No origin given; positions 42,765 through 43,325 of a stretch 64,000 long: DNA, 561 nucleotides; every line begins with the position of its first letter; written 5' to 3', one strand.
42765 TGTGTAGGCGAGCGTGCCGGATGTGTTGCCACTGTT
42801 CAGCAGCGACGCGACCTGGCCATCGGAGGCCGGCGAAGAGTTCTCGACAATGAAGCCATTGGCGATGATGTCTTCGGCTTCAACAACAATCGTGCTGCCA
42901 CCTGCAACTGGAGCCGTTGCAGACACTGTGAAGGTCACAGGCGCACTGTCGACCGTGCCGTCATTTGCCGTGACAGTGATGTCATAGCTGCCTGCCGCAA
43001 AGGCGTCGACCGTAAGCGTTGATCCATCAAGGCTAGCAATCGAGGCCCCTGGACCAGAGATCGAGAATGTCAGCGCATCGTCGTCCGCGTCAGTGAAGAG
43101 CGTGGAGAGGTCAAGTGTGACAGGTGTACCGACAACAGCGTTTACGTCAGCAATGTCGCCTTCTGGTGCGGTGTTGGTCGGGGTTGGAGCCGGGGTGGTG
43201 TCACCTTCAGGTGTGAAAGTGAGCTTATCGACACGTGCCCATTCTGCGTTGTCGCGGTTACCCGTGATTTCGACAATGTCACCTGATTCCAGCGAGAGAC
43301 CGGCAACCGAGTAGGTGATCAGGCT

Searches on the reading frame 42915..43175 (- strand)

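Call 74: search_protein_families(library=pfam, proteins=[window:42915-43175:-], max_evalue=1)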
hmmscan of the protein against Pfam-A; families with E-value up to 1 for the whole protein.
seq(87 aa): 8 families
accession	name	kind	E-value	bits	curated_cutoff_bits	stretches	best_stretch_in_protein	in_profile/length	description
PF02368.24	Big_2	-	2.3e-07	31.1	22.8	1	15-80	16-77/79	Bacterial Ig-like domain (group 2)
PF05345.18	He_PIG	-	5.1e-05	24.1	24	1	7-85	7-94/96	Putative Ig domain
PF17963.7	Big_9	-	0.0001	23.5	23.6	1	1-84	1-88/89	Bacterial Ig domain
PF00801.26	PKD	-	0.0036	17.7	23.5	1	14-73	12-68/80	PKD domain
PF17803.7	Cadherin_4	-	0.016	16.2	25.1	1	1-63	11-68/71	Bacterial cadherin-like domain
PF22352.2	K319L-like_PKD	-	0.04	14.4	27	1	16-84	11-84/84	K319L-like, PKD domain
PF18914.6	DUF5666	-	0.059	14.1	27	0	46-75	4-26/60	Domain of unknown function (DUF5666)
PF11614.14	FixG_C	-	0.21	12.2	25.6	1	31-85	45-102/119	IG-like fold at C-terminal of FixG, putative oxidoreductase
